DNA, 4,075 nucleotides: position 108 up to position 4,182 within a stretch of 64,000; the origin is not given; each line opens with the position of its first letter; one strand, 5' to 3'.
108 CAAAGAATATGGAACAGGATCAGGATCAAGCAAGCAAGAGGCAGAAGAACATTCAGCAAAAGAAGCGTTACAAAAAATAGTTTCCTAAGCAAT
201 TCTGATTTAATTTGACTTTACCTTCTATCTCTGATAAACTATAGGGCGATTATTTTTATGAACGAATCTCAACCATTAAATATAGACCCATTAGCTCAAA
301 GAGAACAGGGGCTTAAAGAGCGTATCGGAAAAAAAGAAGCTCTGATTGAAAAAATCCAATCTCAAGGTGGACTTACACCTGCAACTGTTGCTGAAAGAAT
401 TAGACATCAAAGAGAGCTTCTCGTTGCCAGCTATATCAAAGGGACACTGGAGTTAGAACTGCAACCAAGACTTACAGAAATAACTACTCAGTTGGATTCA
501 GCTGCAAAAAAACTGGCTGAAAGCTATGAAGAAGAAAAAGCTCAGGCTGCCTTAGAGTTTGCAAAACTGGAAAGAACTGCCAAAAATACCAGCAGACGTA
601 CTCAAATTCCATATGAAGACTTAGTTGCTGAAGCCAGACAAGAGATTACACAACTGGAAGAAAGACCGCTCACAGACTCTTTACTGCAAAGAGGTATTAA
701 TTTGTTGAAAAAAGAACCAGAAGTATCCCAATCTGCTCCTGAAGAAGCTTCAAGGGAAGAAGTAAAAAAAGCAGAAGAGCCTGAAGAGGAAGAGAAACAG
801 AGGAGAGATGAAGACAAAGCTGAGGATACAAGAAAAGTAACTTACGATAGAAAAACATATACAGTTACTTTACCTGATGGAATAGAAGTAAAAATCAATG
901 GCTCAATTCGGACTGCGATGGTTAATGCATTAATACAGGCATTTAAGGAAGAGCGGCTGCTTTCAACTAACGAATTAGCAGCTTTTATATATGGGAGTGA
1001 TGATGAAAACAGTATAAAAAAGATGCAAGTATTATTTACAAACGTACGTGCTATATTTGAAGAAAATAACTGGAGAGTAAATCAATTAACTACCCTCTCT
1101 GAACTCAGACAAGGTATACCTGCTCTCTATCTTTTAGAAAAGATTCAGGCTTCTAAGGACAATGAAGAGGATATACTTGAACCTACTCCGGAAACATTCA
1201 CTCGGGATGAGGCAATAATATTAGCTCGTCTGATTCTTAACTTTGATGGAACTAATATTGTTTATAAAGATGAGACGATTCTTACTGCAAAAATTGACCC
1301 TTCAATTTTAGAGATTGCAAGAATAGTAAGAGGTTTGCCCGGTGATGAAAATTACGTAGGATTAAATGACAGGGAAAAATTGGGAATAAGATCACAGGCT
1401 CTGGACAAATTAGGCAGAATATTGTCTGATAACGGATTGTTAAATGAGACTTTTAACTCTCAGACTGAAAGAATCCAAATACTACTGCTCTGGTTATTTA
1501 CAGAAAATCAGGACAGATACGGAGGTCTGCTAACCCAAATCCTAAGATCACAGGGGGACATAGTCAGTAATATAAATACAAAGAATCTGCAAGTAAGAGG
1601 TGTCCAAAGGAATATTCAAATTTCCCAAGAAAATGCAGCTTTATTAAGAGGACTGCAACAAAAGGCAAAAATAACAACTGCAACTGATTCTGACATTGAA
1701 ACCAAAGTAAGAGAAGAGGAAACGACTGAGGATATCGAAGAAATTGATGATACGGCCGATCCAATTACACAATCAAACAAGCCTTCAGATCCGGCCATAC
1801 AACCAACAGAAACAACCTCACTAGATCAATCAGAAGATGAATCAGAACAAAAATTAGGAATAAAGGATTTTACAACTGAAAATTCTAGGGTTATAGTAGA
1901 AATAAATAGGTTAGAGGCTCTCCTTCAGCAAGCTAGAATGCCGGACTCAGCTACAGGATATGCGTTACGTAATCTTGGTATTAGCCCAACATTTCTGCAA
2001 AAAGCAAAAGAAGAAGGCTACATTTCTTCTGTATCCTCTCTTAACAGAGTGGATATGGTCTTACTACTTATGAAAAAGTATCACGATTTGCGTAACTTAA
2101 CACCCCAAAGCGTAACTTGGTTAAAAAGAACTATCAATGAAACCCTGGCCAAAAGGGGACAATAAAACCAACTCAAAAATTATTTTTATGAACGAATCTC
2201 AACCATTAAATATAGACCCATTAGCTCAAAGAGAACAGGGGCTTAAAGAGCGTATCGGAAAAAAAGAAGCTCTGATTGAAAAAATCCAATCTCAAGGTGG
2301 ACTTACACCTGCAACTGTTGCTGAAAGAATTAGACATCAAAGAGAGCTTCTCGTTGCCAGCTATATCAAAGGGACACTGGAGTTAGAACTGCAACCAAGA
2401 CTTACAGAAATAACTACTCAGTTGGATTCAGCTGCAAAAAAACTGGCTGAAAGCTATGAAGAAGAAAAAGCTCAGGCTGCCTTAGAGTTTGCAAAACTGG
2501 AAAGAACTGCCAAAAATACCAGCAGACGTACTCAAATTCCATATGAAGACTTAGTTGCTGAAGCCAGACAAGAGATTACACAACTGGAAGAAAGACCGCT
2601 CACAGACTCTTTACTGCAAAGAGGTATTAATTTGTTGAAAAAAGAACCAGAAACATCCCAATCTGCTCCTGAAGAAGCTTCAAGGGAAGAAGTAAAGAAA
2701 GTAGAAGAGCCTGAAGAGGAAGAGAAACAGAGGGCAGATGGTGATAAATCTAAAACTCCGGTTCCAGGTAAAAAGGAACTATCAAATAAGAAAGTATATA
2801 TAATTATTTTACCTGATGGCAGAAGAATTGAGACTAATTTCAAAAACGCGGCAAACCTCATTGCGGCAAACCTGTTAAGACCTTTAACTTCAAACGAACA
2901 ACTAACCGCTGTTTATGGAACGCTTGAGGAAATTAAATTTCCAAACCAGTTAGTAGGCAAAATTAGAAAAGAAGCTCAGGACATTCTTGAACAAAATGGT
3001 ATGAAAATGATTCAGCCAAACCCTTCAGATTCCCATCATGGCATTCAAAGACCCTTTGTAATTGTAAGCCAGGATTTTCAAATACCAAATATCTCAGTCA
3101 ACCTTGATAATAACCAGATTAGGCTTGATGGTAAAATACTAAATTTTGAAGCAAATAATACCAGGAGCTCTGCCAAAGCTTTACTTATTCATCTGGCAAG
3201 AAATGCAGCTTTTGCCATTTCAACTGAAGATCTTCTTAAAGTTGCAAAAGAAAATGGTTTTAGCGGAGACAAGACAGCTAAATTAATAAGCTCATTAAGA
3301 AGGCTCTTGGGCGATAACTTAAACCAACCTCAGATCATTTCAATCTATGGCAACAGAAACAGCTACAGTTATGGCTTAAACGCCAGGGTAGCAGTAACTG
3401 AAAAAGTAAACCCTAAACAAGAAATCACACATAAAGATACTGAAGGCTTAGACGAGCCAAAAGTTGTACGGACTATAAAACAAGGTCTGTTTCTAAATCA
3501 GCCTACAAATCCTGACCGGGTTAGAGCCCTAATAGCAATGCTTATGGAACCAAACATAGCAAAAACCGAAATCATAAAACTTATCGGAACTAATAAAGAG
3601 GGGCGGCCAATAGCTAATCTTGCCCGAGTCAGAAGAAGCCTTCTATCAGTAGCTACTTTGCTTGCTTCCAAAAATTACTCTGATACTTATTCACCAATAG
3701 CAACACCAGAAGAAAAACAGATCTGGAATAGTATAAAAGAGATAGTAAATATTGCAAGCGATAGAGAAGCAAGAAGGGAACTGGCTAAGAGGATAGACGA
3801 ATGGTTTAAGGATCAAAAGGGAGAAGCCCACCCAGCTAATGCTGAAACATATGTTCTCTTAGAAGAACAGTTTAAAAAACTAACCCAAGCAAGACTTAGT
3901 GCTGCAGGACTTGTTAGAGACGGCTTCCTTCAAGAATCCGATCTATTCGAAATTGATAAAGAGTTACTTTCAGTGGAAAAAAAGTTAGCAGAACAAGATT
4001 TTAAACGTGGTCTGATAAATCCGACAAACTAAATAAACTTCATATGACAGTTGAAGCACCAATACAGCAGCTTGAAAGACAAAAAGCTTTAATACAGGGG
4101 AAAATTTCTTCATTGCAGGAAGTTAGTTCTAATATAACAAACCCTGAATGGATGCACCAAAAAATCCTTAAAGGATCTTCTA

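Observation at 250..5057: Three-gene cluster of unknown function in which two adjacent genes share a near-identical 565-bp 5' module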

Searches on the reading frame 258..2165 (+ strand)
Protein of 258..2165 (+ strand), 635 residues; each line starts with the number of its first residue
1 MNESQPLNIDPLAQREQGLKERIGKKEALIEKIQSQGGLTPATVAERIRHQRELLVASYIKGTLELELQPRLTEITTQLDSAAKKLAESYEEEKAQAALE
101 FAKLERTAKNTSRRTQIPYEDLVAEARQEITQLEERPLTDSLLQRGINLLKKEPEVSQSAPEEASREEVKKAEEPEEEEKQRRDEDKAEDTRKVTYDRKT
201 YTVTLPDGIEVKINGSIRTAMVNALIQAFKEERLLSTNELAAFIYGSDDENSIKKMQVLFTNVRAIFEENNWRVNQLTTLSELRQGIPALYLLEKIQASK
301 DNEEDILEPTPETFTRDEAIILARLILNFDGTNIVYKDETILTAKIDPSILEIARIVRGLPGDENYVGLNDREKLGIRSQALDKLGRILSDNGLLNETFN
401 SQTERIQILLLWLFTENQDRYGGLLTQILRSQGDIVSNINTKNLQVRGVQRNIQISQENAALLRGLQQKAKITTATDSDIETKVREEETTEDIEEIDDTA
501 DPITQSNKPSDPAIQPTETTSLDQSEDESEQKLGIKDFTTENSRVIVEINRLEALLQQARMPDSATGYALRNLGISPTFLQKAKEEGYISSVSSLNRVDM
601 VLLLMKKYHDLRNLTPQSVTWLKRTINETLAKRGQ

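Call 7: search_protein_families(library=pfam, proteins=[window:258-2165:+], max_evalue=1)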
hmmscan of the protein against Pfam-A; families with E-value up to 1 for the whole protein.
window:258-2165:+ (635 aa): 1 family
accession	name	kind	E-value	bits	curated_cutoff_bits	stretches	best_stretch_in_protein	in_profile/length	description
PF08325.16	WLM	-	0.088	13.3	26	0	246-280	12-46/190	WLM domain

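Call 8: search_protein_families(library=padloc, proteins=[window:258-2165:+], max_evalue=1)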
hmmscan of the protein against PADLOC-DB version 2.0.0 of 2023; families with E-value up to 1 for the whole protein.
window:258-2165:+ (635 aa): 0 families
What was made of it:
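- No known defence-system model matches A, B or C (call 8).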

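Call 9: search_protein_families(library=ncbifam, proteins=[window:258-2165:+], max_evalue=1)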
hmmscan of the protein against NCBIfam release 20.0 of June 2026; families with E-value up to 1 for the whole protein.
window:258-2165:+ (635 aa): 0 families

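Call 10: search_protein_families(library=phrogs, proteins=[window:258-2165:+], max_evalue=1)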
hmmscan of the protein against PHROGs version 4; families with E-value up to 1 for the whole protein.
window:258-2165:+ (635 aa): 3 families
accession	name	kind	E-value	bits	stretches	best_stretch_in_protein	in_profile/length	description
phrog_9013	-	head and packaging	0.0011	19.3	1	140-218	66-148/365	head scaffolding protein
phrog_14799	-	unknown function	0.018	15.8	1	143-257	94-205/262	-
phrog_1027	-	unknown function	0.067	14.4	1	56-97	29-70/81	-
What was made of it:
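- Tried and rejected: Pfam, NCBIfam, PADLOC and PHROGs on A, B and C gave nothing significant (calls 7-10).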

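Call 15: find_homologous_proteins(query=window:258-2165:+, max_evalue=0.001)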
Query window:258-2165:+ (635 aa): 2 proteins with E <= 0.001 among 8000 candidates.
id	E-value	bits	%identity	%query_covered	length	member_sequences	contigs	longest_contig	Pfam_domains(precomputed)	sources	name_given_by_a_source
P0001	0.0e+0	1339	100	100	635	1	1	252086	-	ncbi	-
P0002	6.0e-107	377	65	52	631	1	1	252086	-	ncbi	-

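Call 21: find_encoding_contigs(protein=P0001, flank=10000, max_places=6)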
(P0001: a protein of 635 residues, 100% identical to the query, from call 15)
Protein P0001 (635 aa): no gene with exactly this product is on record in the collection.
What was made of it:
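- Protein A is recorded only from the NCBI contig (calls 15 and 21).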

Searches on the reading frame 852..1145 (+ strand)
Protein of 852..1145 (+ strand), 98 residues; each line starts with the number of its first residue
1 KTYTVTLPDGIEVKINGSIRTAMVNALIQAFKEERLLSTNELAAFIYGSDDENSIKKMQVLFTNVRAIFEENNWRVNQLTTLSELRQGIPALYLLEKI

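Call 48: search_solved_structures(query=A1, max_evalue=10, show_alignments=1)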
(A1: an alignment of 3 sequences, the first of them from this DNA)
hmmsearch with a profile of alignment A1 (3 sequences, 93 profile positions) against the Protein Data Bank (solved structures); distinct sequences matched with E-value up to 10: 5.
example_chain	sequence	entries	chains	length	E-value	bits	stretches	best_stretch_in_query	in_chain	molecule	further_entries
9b55_C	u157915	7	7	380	0.027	17.8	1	7-48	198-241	E3 ubiquitin-protein ligase pub2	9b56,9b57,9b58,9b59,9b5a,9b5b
2wpr_A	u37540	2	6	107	0.12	15.7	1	35-78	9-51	TRIMERIC AUTOTRANSPORTER ADHESIN FRAGMENT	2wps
3ugs_B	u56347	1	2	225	0.26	14.6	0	45-92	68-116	Undecaprenyl pyrophosphate synthase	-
4chj_A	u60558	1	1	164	0.3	14.4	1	4-45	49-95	IMC SUB-COMPARTMENT PROTEIN ISP3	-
6v44_B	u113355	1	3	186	1.4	12.2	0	43-79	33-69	Hemagglutinin HA2 chain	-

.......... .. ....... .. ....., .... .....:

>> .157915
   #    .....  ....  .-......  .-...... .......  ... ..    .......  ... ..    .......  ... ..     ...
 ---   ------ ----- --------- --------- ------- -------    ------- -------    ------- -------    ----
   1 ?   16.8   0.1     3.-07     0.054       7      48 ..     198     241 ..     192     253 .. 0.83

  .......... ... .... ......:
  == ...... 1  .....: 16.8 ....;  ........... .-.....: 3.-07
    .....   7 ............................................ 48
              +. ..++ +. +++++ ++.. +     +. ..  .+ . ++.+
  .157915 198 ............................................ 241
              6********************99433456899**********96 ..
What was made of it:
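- On OmpR/PhoB-type winged helix (Pfam PF00486 Trans_reg_C): The U1 profile found no PDB hit (call 48).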

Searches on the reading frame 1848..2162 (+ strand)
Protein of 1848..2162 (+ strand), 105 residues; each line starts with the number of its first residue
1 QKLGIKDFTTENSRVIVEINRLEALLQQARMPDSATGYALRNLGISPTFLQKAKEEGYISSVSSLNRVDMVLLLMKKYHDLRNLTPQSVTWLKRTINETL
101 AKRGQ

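Call 90: search_solved_structures(query=A6, max_evalue=10, show_alignments=1)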
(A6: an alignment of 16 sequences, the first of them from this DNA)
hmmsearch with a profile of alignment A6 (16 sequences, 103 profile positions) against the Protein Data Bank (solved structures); distinct sequences matched with E-value up to 10: 16.
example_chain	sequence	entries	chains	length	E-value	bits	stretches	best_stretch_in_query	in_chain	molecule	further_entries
4jwq_A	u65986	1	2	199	0.0015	22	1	36-95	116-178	Calcium-dependent protein kinase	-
7tec_A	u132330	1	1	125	0.0019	21.7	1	36-95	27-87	HTH-type transcriptional regulator GlnR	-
3k21_A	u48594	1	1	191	0.0044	20.6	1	35-93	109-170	Calcium-dependent protein kinase 3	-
7nwg_a2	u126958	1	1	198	0.0085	19.6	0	36-65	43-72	ribosomal protein eS25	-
3o4y_A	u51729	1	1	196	0.28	14.8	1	42-95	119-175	Calcium-dependent protein kinase 3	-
5i41_B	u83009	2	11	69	0.48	14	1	37-78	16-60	Chromosome-anchoring protein RacA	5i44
9e6q_AQ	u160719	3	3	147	0.51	13.9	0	7-58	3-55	Large ribosomal subunit protein eL19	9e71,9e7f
5dkd_A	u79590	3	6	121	0.71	13.4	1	2-93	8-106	Transcription activator BRG1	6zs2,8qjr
3uvd_A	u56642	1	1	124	0.75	13.4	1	2-93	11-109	Transcription activator BRG1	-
8g1q_H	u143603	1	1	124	0.76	13.4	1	2-93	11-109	Transcription activator BRG1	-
2h60_A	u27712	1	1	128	0.84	13.2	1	2-93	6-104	Probable global transcription activator SNF2L4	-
2grc_A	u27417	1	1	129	0.88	13.1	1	2-93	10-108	Probable global transcription activator SNF2L4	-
7tab_A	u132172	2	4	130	0.91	13.1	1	2-93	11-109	Isoform 4 of Transcription activator BRG1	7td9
4k82_A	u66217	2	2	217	1.8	12.1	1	65-98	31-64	Lv-ranaspumin (Lv-RSN-1)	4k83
1dlj_A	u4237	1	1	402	8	10.1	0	26-96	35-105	UDP-GLUCOSE DEHYDROGENASE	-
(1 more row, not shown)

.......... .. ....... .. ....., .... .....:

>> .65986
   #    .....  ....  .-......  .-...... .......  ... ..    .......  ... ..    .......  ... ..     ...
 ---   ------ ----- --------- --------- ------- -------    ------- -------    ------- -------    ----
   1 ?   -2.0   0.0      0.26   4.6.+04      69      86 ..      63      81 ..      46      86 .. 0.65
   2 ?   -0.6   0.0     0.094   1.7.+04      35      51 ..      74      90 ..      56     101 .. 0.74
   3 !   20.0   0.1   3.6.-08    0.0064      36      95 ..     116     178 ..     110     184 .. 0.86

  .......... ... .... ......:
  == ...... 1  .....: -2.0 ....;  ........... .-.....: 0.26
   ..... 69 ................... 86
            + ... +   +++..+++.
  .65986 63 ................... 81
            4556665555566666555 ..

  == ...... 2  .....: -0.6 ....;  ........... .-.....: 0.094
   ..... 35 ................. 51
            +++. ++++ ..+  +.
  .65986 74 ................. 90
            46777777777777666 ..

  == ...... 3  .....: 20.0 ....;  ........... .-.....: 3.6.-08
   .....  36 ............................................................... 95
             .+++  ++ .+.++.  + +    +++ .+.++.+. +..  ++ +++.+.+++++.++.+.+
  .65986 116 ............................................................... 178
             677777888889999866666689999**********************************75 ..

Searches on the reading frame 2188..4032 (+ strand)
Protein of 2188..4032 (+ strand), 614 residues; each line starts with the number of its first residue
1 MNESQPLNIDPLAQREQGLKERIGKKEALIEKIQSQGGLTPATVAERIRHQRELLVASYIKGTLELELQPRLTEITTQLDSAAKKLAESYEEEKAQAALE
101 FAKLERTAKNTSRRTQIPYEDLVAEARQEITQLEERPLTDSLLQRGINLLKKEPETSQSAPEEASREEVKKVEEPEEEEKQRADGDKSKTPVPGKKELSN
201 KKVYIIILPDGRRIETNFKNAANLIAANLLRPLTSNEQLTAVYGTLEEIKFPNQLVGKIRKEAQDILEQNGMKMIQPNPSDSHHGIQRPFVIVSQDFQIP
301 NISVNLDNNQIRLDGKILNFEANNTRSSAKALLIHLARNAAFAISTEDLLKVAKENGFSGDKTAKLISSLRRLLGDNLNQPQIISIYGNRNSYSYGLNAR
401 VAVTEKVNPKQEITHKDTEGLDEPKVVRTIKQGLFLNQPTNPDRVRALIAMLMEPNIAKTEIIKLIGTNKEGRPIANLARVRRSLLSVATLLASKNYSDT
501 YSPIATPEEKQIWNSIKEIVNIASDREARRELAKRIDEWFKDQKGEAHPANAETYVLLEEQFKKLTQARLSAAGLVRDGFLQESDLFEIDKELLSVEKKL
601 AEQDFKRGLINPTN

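Call 7: search_protein_families(library=pfam, proteins=[window:2188-4032:+], max_evalue=1)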
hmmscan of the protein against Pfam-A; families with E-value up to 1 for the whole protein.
window:2188-4032:+ (614 aa): 3 families
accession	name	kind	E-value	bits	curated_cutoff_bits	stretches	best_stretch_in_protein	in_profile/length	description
PF20155.4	TMP_3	-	0.013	15.7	41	1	339-386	24-72/192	Tape measure protein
PF00486.34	Trans_reg_C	-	0.058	13.9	26.2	1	331-385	12-68/77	Transcriptional regulatory protein, C terminal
PF21840.1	DUF6899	-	0.24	12.5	27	0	84-122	43-77/85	Domain of unknown function (DUF6899)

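Call 8: search_protein_families(library=padloc, proteins=[window:2188-4032:+], max_evalue=1)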
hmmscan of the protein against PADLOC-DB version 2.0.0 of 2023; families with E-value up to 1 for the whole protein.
window:2188-4032:+ (614 aa): 0 families

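Call 9: search_protein_families(library=ncbifam, proteins=[window:2188-4032:+], max_evalue=1)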
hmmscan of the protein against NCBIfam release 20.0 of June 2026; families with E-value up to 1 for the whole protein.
window:2188-4032:+ (614 aa): 1 family
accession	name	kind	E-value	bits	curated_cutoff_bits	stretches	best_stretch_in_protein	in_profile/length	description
NF033606.1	heat_AAA_ClpK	exception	0.0054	14.6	1900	1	80-136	555-610/949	heat shock survival AAA family ATPase ClpK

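Call 10: search_protein_families(library=phrogs, proteins=[window:2188-4032:+], max_evalue=1)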
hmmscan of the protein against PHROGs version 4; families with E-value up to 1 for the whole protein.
window:2188-4032:+ (614 aa): 1 family
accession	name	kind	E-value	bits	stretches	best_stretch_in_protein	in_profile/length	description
phrog_1027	-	unknown function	0.31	12.3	1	56-97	29-70/81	-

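Call 35: predict_structure(protein=window:2188-4032:+)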
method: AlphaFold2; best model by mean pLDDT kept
length: 614 residues; sequences in the alignment: 1
mean_pLDDT: 45.6   pTM: 0.21
mean pLDDT of the five models: 45.6, 43.3, 40.6, 39.7, 37.4
residues with pLDDT >= 90: 0; 70-90: 108; 50-70: 92; < 50: 414
segments of 3 or more residues with pLDDT < 50: 1-9, 136-138, 152-260, 262-264, 269-526, 539-551, 610-614
pLDDT, mean of each block of 10 residues (from residue 1): 42 69 71 53 60 66 65 71 69 72 77 80 73 51 58 36 32 30 30 25 32 38 42 39 34 42 48 32 25 23 29 32 30 32 35 41 37 29 22 19 21 24 22 27 40 36 38 40 43 40 40 44 45 48 35 68 84 81 82 81 57 33
secondary structure, 60 per line:
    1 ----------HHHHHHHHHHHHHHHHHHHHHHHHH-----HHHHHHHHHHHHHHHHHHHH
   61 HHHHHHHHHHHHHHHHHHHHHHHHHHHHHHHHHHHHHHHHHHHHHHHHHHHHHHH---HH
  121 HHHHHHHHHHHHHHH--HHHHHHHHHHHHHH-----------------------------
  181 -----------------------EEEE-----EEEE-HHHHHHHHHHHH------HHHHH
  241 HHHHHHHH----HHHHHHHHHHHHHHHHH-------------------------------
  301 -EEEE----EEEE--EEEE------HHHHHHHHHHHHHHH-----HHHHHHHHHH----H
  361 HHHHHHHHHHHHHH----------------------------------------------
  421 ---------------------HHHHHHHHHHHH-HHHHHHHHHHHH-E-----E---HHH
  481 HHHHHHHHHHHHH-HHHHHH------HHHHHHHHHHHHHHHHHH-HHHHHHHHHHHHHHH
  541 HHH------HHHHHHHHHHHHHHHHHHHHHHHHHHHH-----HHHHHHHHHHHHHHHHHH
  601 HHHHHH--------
elements in order: H11-35 H41-115 H119-135 H138-151 E204-207 E213-216 H218-229 H236-248 H253-269 E302-305 E310-313 E316-319 H326-340 H346-355 H360-374 H442-453 H455-466 H478-493 H495-500 H507-524 H526-543 H550-577 H583-606
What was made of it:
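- On OmpR/PhoB-type winged helix (Pfam PF00486 Trans_reg_C): The AF2 model of B has strands followed by three helices at 204-269 and 302-374, but pLDDT is below 50 there and no wing is modelled (call 35).
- Closest known: OmpR/PhoB-family DNA-binding domain. Same: The predicted order of strands followed by three helices fits (call 35).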

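Call 70: search_protein_families(library=pfam, alignment_id=A3, max_evalue=0.01)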
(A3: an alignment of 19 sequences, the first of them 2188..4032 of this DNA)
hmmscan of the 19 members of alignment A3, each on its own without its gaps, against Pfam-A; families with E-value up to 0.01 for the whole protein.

A. member 1, window:2188-4032:+ (614 aa): 0 families

B. families by the number of members that match (of 19 scanned): 4 families
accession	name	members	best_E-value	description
PF00486.34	Trans_reg_C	7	1.2e-08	Transcriptional regulatory protein, C terminal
PF05192.23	MutS_III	1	0.0023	MutS domain III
PF09851.14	SHOCT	1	0.003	Short C-terminal domain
PF04545.22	Sigma70_r4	1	0.0063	Sigma-70, region 4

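Call 98: search_dna_similar(query=window:2188-4032:+, collection=phages, mode=protein, max_evalue=0.01, max_rows=10)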
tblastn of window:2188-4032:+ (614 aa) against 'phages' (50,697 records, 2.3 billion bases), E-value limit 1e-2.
No match.

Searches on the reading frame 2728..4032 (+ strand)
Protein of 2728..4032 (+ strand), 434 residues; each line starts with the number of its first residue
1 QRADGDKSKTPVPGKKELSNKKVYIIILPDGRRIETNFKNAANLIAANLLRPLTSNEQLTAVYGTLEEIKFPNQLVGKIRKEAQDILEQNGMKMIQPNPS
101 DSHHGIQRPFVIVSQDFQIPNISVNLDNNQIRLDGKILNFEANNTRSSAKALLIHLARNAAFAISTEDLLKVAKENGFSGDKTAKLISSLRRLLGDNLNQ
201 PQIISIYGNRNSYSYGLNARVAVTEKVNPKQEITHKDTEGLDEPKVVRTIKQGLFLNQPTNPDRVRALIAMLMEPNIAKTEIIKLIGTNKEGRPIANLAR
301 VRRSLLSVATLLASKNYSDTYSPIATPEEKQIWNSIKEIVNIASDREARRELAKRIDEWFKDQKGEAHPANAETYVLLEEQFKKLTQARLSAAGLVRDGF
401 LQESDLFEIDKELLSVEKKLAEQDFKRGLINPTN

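Call 16: find_homologous_proteins(query=window:2728-4032:+, max_evalue=0.001)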
Query window:2728-4032:+ (434 aa): 1 proteins with E <= 0.001 among 8000 candidates.
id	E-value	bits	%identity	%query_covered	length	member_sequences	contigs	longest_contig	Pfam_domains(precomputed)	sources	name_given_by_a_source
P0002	2.9e-277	937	100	100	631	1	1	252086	-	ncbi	-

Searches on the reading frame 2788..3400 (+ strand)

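Call 36: search_protein_families(library=pfam, proteins=[window:2788-3400:+], max_evalue=1)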
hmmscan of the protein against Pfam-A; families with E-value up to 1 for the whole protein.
window:2788-3400:+ (204 aa): 3 families
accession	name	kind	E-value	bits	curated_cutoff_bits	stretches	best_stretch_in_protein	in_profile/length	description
PF00486.34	Trans_reg_C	-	0.021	15.3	26.2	1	131-185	12-68/77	Transcriptional regulatory protein, C terminal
PF20155.4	TMP_3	-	0.024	14.8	41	1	139-186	24-72/192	Tape measure protein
PF03519.19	Invas_SpaK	-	0.18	12.4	25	1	97-146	21-70/78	Invasion protein B family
